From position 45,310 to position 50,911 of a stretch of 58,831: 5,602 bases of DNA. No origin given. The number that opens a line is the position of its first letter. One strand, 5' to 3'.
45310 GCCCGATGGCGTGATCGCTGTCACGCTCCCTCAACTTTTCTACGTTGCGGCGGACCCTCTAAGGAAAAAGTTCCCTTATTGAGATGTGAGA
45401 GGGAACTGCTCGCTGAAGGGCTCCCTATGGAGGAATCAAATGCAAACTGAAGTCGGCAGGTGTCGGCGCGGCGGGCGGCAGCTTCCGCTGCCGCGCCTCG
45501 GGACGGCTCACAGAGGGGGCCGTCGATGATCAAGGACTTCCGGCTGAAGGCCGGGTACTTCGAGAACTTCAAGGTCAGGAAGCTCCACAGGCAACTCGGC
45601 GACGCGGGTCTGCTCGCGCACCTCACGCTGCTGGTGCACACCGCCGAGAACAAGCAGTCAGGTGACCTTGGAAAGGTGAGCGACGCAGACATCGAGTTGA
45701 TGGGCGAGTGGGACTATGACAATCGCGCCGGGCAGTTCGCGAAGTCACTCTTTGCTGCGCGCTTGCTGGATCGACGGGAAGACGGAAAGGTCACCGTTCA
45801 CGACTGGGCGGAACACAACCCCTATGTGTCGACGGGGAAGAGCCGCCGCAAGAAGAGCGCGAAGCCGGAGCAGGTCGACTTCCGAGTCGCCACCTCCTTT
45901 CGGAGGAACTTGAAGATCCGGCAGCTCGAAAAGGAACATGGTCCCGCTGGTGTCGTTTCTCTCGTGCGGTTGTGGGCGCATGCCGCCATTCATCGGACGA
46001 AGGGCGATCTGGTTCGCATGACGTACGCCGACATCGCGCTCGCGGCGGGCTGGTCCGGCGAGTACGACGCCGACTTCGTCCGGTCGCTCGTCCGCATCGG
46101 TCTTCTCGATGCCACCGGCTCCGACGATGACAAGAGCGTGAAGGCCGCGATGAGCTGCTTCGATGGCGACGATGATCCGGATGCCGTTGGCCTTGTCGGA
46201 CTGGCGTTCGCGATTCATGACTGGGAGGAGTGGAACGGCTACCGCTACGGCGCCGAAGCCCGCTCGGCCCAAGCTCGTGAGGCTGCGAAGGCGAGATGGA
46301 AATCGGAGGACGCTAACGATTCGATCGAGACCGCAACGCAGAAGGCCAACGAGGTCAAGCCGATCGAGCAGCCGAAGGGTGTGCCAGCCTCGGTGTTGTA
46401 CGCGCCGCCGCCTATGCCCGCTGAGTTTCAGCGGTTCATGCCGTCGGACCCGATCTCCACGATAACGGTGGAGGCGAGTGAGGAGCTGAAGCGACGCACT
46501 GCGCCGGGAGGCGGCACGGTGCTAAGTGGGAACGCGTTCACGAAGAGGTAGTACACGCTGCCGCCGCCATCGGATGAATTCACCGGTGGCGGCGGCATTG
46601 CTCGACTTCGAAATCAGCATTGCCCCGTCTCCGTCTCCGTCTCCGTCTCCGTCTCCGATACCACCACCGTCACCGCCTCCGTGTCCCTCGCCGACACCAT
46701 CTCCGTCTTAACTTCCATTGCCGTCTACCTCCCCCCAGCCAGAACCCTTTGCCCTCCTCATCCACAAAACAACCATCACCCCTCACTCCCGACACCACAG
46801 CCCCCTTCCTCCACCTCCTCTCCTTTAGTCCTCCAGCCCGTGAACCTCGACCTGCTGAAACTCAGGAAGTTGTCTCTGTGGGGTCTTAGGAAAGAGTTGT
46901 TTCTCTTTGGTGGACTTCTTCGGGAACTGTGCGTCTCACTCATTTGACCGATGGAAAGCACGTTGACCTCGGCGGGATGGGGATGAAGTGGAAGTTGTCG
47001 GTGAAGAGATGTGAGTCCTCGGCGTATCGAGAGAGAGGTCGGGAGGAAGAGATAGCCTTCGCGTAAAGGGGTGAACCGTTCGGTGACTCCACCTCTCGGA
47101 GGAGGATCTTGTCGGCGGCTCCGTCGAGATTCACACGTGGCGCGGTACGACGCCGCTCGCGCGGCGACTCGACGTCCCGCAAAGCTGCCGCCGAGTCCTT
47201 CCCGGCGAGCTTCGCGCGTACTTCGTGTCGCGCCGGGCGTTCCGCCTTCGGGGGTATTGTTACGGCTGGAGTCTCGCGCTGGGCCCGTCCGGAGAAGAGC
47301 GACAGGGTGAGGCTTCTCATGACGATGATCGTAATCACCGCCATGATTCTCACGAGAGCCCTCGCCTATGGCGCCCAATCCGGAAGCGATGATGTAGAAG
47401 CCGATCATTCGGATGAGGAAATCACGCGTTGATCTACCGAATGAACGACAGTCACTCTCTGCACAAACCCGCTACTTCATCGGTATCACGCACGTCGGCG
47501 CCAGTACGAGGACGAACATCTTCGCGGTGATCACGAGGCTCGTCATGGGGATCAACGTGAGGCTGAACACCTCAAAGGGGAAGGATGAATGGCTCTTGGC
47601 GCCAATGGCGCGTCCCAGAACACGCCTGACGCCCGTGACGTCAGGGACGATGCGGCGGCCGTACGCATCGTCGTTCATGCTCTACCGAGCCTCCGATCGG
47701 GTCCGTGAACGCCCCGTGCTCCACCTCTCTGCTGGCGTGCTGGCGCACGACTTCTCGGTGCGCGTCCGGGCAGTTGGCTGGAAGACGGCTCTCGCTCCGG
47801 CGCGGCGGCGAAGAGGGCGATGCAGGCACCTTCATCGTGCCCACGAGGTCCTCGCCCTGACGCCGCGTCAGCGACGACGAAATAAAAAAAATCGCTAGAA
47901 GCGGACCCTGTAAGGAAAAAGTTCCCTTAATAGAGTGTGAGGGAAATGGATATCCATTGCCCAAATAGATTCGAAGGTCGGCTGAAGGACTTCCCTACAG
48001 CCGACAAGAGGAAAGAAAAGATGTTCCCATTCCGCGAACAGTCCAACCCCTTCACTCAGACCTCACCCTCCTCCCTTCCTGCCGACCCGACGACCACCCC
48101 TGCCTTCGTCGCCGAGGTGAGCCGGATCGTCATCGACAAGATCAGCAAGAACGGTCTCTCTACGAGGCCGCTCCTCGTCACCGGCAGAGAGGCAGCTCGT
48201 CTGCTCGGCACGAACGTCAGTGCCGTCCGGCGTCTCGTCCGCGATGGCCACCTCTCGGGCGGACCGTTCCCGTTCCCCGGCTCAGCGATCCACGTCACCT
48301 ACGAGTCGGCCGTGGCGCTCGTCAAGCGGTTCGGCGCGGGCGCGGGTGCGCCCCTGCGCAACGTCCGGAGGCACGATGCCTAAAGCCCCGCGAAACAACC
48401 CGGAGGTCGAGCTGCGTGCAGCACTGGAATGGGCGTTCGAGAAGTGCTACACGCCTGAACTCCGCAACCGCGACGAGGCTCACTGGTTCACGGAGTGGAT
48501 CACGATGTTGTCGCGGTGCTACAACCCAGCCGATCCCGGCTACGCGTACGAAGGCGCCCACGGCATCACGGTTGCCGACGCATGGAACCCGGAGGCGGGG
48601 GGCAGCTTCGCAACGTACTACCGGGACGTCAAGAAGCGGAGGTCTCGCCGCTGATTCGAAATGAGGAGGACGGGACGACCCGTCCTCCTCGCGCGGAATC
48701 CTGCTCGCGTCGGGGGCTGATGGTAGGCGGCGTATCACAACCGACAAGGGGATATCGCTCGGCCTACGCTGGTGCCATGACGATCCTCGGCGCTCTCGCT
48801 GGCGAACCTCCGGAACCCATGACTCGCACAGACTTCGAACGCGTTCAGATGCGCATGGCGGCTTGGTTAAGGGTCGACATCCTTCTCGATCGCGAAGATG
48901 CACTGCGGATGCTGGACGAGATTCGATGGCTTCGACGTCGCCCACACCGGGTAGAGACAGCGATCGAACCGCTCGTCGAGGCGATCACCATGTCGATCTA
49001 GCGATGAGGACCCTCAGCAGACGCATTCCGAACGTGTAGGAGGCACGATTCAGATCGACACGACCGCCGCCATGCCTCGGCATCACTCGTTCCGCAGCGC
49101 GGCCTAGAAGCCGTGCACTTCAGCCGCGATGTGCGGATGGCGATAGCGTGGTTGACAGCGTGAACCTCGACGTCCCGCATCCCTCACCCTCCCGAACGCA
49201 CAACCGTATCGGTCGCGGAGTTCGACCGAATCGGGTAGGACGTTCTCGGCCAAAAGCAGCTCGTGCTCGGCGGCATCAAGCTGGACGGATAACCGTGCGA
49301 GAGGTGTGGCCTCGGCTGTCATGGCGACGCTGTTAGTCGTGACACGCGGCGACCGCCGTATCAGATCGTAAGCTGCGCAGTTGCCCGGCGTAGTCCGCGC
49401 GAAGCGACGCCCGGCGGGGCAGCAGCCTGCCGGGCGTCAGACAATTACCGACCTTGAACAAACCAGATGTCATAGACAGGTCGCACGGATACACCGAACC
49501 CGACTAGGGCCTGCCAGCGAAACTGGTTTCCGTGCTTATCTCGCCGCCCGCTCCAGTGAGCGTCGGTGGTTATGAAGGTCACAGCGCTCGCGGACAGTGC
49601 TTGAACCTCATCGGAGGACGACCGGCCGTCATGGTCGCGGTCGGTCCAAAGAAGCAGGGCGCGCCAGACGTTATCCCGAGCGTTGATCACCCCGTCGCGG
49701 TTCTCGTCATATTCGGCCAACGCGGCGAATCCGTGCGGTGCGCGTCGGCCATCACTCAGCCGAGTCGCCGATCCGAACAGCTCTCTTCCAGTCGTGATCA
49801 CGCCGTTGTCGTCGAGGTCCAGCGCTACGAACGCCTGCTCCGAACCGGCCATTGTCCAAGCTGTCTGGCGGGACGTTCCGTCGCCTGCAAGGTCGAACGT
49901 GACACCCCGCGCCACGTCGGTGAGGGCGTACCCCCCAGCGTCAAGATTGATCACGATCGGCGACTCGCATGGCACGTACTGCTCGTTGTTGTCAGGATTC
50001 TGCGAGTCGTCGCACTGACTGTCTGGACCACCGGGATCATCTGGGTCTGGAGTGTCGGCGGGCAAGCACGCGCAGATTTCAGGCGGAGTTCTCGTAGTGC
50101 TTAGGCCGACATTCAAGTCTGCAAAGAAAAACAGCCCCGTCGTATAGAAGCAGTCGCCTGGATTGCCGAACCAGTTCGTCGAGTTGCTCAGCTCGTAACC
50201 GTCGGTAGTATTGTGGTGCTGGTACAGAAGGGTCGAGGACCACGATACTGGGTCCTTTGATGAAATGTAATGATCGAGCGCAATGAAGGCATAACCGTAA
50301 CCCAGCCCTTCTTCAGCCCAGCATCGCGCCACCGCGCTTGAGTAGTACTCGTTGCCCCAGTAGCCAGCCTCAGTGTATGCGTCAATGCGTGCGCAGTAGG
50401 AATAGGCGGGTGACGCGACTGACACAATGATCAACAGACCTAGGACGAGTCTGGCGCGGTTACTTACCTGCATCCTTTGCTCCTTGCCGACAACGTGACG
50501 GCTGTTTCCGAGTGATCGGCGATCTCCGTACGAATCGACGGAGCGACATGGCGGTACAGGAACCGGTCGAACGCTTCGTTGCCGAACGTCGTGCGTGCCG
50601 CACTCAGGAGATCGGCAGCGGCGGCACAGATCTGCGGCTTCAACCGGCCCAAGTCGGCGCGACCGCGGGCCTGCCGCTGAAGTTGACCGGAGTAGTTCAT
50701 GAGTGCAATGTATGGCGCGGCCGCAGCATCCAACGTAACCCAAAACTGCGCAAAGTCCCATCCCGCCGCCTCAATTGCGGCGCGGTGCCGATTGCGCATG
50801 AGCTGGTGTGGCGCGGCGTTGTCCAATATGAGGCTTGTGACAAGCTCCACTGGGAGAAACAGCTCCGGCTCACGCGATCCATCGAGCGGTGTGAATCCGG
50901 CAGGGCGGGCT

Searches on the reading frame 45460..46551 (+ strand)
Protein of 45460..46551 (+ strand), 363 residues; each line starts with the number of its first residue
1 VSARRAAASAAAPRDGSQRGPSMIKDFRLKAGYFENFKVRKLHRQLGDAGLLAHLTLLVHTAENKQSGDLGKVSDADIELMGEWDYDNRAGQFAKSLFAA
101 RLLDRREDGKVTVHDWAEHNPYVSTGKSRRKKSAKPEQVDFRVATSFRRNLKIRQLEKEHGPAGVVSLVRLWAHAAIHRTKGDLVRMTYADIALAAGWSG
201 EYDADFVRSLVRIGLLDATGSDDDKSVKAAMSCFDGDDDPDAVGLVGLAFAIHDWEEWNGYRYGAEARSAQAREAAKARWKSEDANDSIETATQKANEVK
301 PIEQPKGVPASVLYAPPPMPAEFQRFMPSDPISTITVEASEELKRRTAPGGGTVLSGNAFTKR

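Call 57: search_protein_families(library=pfam, proteins=[window:45460-46551:+], max_evalue=0.05)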
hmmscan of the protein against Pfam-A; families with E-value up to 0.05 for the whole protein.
window:45460-46551:+ (363 aa): 1 family
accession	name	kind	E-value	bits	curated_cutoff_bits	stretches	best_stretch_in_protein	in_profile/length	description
PF14297.12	Lin1244_N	-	5.2e-06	27.5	25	1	141-218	2-81/95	Lin1244/Lin1753-like, N-terminal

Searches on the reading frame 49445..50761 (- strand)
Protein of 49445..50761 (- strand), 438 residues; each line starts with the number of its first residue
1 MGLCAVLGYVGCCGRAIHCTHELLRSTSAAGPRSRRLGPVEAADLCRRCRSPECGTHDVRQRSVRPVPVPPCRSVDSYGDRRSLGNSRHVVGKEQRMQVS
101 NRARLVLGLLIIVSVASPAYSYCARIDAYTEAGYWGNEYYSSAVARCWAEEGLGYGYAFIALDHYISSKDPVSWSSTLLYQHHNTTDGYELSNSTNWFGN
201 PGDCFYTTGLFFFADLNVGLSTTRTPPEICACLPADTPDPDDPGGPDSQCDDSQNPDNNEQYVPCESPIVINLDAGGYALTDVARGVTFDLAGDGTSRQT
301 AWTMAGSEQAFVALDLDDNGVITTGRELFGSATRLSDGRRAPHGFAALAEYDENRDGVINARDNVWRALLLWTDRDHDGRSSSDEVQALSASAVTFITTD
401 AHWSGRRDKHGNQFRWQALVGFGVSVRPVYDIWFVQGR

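Call 57: search_protein_families(library=pfam, proteins=[window:49445-50761:-], max_evalue=0.05)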
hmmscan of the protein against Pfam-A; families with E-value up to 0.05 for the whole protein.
window:49445-50761:- (438 aa): 3 families
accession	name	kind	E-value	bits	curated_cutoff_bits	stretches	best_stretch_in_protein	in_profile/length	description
PF13202.12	EF-hand_5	-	0.0016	18.2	25.9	0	348-361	5-18/25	EF hand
PF13405.12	EF-hand_6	-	0.0052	16.9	25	0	309-323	4-18/30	EF-hand domain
PF00036.39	EF-hand_1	-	0.0058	16.5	25.4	0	347-361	5-19/29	EF hand domain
